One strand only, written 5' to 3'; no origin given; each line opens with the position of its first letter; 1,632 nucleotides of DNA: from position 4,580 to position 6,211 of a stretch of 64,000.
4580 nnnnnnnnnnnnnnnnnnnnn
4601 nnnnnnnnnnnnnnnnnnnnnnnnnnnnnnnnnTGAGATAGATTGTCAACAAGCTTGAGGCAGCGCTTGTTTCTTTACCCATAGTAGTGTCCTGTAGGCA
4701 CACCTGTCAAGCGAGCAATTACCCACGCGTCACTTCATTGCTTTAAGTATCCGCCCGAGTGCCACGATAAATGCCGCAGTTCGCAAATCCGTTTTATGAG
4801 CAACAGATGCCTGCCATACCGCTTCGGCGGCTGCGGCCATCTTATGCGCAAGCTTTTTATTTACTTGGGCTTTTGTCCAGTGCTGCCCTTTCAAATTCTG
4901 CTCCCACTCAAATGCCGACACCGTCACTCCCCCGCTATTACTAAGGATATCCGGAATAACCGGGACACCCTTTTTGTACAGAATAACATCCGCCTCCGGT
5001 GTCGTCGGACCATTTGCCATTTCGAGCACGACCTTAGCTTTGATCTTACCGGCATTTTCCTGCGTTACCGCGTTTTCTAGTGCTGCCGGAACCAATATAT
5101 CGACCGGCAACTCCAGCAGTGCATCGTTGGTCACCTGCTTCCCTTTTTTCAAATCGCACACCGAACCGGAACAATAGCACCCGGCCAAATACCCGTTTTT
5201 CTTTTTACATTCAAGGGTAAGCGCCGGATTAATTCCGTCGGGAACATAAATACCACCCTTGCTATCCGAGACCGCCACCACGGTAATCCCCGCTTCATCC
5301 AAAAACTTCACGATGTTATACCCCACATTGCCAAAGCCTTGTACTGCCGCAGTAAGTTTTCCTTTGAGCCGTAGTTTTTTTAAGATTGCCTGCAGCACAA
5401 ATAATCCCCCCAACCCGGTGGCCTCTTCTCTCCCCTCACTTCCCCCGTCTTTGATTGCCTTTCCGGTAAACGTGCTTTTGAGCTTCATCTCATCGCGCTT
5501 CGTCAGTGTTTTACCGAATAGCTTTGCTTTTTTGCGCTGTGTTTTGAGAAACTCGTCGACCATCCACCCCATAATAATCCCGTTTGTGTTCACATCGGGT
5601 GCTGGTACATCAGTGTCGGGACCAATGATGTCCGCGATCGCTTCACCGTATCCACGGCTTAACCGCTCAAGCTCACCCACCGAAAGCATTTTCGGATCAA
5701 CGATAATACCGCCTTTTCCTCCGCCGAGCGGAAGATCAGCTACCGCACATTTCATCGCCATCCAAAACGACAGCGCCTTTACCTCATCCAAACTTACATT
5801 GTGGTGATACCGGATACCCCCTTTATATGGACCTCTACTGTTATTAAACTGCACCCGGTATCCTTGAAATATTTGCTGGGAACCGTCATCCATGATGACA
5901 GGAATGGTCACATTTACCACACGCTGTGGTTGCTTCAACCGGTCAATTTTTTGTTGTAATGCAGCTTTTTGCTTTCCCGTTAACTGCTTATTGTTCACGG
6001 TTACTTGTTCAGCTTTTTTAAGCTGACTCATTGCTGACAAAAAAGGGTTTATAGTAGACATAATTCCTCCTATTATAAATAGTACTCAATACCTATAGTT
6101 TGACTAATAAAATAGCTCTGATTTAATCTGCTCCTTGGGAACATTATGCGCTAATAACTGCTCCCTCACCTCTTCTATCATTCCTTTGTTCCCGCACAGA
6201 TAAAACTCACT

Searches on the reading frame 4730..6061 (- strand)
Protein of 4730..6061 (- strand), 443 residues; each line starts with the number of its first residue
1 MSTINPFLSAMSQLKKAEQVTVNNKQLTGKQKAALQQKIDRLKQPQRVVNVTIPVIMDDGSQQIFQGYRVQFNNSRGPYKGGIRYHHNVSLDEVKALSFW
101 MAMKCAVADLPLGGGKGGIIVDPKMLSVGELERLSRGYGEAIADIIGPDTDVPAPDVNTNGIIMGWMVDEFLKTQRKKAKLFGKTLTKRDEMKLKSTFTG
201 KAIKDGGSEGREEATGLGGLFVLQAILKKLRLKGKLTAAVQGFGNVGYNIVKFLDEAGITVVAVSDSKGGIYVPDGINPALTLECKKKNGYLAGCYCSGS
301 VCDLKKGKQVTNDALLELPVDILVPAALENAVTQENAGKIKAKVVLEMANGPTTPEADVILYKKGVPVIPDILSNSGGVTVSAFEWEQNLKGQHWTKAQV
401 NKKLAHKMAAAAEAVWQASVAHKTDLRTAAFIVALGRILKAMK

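Call 53: search_protein_families(library=pfam, proteins=[window:4730-6061:-], max_evalue=0.00001)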
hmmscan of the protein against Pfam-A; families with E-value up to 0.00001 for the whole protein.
window:4730-6061:- (443 aa): 2 families
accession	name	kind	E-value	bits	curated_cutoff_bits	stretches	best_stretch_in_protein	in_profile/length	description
PF00208.27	ELFV_dehydrog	-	4.2e-73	246.5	23.4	1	206-443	1-238/241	Glutamate/Leucine/Phenylalanine/Valine dehydrogenase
PF02812.23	ELFV_dehydrog_N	-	1.3e-54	183.8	25.3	1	45-171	1-127/129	Glu/Leu/Phe/Val dehydrogenase, dimerisation domain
